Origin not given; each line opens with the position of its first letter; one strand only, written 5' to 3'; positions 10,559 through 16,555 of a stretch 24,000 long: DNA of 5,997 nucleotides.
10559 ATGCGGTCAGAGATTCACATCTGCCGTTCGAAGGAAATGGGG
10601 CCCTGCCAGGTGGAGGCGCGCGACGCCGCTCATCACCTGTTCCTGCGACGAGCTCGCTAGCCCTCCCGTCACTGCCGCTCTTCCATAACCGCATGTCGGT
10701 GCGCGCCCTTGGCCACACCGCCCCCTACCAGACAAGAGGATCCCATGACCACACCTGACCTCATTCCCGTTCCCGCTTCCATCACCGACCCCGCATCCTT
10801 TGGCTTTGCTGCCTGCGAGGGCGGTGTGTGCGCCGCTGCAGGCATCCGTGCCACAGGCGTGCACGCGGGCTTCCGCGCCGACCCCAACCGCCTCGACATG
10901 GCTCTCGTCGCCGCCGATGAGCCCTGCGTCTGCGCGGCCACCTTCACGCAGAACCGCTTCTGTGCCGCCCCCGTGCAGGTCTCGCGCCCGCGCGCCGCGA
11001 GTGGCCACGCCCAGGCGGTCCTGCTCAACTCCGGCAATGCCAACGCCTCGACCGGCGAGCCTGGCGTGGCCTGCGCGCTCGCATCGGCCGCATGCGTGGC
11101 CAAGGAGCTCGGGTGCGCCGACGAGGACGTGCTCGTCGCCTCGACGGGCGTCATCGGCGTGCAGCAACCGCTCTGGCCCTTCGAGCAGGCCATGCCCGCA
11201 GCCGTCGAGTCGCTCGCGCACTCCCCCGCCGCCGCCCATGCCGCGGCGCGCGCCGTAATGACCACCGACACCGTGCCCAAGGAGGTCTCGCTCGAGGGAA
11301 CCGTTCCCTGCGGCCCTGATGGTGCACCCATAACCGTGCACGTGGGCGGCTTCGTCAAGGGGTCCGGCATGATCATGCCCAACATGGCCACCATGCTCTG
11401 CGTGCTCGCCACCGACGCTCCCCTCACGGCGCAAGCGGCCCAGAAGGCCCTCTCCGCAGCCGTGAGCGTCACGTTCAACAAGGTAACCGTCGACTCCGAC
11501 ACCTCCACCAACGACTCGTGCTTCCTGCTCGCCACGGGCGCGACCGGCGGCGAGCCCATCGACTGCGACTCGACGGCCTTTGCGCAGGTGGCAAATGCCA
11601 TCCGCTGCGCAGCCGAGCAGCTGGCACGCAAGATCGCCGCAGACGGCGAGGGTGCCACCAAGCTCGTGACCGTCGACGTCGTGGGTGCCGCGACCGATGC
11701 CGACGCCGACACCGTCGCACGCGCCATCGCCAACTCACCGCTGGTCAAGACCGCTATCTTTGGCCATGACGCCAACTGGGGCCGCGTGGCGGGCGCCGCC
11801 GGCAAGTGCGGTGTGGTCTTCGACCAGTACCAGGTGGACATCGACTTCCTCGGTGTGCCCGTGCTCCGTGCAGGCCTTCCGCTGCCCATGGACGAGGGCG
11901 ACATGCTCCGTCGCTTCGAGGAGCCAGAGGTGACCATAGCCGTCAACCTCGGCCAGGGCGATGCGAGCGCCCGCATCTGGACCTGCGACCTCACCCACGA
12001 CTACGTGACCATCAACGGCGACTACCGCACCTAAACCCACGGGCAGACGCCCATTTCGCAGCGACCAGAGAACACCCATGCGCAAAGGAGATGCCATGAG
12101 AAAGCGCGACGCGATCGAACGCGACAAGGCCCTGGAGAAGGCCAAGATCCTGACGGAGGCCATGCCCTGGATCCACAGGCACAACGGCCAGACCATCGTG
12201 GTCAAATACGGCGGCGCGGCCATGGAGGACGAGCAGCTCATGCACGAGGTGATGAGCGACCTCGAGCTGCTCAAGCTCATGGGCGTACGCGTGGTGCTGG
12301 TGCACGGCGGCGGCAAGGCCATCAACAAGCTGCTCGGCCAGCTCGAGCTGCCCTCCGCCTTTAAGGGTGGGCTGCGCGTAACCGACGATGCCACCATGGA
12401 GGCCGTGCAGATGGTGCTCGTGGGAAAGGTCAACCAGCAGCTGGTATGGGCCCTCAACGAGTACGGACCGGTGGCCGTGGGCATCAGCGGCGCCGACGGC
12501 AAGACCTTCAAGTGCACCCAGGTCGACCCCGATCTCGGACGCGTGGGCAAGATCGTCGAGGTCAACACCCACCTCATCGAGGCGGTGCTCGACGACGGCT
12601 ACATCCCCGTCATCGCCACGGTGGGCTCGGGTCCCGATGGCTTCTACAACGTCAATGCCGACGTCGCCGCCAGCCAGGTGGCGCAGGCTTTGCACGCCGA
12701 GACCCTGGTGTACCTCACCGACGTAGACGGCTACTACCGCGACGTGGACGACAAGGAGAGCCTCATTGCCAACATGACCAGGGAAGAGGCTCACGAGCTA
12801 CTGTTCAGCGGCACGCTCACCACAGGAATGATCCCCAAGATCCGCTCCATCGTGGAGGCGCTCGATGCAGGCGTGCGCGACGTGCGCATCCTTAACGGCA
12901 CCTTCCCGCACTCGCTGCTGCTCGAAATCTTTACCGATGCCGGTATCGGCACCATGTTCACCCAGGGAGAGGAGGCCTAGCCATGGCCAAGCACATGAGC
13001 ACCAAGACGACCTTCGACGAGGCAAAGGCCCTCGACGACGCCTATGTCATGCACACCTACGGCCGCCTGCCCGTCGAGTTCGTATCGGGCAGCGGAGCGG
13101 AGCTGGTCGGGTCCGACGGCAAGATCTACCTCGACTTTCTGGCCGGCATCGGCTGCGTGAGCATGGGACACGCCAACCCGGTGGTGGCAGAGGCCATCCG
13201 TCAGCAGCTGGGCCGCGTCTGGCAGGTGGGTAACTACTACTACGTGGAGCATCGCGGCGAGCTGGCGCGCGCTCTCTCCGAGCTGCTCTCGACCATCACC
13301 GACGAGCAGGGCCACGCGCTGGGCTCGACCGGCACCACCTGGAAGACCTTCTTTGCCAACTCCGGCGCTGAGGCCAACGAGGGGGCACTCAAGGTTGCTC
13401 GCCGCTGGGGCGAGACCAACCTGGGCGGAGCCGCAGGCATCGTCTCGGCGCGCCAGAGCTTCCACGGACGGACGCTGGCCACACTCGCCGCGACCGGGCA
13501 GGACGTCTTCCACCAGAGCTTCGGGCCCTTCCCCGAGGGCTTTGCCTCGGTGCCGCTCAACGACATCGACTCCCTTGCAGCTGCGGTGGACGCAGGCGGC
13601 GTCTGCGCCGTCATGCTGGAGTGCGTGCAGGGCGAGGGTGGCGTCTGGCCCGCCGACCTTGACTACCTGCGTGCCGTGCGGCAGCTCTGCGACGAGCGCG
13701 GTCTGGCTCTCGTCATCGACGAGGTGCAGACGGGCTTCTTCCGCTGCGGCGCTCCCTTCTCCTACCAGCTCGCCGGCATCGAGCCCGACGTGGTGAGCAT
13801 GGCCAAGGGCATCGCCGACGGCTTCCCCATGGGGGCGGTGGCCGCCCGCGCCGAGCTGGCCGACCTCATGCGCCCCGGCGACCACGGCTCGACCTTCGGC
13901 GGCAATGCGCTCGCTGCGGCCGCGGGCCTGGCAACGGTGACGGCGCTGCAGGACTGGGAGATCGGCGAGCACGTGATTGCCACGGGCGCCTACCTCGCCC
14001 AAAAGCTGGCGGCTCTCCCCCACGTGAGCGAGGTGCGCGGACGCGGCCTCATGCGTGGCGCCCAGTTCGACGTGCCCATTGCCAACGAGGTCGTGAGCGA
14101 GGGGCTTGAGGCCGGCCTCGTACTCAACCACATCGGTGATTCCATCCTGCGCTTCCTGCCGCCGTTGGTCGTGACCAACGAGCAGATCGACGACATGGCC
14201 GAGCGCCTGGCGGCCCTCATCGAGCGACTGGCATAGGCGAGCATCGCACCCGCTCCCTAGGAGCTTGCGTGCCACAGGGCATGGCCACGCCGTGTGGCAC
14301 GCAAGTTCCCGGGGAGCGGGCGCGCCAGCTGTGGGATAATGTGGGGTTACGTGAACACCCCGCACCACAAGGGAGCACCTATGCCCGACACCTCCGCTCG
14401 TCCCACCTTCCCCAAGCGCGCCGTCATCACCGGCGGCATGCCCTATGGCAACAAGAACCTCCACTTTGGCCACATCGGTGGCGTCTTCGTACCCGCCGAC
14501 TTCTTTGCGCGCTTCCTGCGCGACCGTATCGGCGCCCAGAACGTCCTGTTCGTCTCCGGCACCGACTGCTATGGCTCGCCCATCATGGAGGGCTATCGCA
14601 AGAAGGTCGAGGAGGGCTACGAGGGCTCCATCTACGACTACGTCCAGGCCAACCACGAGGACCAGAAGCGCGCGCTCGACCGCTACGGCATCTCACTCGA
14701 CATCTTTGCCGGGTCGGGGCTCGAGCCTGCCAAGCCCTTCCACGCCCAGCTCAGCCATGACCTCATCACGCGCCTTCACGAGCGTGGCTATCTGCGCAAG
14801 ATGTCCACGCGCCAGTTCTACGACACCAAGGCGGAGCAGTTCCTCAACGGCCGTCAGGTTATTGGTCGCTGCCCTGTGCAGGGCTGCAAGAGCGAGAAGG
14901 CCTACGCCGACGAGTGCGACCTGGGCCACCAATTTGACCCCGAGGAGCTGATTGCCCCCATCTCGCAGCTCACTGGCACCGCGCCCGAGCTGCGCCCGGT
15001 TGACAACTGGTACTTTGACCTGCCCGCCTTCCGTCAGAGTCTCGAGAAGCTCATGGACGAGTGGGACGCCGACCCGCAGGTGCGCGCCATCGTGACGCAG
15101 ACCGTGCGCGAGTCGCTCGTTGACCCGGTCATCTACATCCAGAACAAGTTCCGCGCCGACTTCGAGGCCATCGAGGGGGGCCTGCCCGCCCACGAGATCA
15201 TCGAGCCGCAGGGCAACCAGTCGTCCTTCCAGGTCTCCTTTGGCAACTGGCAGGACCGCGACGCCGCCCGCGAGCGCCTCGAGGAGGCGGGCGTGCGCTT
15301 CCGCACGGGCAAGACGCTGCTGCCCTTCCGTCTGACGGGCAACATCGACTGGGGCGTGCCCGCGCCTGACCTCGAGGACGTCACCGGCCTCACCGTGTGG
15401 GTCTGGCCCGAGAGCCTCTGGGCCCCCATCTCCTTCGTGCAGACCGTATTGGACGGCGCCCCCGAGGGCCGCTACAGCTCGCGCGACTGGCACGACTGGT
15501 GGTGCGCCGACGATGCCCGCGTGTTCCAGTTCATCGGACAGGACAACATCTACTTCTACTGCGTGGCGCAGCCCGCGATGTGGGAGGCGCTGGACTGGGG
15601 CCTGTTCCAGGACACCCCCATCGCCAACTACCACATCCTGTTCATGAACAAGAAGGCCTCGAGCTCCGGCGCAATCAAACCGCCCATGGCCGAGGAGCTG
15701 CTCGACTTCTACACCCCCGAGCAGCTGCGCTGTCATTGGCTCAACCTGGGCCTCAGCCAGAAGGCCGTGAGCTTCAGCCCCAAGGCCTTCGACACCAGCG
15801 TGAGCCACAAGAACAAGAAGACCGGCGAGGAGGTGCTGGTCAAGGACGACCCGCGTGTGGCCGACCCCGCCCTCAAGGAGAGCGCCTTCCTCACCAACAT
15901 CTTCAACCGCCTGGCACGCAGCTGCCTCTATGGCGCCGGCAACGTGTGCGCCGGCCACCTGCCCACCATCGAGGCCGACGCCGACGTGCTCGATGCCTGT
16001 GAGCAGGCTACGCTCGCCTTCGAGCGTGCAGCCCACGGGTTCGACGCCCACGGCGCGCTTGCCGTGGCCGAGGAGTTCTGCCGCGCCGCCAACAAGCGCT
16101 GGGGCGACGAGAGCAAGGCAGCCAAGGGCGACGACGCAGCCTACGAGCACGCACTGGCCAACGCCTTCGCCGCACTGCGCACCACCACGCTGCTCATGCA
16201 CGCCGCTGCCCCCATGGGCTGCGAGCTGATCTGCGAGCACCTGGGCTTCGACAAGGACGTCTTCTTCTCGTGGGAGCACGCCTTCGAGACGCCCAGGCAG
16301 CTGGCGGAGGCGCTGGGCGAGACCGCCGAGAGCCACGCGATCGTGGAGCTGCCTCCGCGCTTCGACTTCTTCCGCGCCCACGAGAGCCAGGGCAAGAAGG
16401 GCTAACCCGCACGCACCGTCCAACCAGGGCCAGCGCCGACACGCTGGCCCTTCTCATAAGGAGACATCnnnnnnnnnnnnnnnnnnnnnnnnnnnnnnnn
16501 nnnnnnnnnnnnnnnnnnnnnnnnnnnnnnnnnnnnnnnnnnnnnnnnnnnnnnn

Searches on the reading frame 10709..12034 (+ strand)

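Call 54: search_protein_families(library=pfam, proteins=[window:10709-12034:+], max_evalue=0.001)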
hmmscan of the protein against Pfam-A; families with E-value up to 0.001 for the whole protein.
window:10709-12034:+ (441 aa): 1 family
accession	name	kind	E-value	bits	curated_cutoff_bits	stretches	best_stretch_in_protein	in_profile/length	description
PF01960.23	ArgJ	-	8e-137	456.4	32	1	48-441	2-377/377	ArgJ family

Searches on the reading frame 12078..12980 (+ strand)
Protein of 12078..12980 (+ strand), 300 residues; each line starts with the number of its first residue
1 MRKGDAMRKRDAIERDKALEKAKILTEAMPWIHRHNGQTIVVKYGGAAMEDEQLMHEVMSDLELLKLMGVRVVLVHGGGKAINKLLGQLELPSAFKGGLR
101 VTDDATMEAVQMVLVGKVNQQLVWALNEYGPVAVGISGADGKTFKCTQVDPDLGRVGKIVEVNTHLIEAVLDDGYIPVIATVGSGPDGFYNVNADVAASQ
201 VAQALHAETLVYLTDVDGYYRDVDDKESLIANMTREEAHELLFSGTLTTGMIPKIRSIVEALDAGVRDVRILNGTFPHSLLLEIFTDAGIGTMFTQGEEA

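Call 54: search_protein_families(library=pfam, proteins=[window:12078-12980:+], max_evalue=0.001)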
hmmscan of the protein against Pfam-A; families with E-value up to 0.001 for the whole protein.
window:12078-12980:+ (300 aa): 1 family
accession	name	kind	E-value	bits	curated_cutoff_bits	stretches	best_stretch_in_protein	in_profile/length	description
PF00696.33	AA_kinase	-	1.6e-48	165.9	24.9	1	39-273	2-234/234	Amino acid kinase family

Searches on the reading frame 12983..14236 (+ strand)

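Call 54: search_protein_families(library=pfam, proteins=[window:12983-14236:+], max_evalue=0.001)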
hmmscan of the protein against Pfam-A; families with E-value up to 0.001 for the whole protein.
window:12983-14236:+ (417 aa): 1 family
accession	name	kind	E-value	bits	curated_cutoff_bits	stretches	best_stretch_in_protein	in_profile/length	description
PF00202.27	Aminotran_3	-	1e-94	317.9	30.5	1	26-411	6-401/403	Aminotransferase class-III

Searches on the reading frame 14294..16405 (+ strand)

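Call 54: search_protein_families(library=pfam, proteins=[window:14294-16405:+], max_evalue=0.001)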
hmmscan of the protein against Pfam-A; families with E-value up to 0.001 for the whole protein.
window:14294-16405:+ (703 aa): 1 family
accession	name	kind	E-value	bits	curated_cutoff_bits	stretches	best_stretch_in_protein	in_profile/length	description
PF09334.17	tRNA-synt_1g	-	7.5e-64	216.3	20.1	2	44-280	2-227/391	tRNA synthetases class I (M)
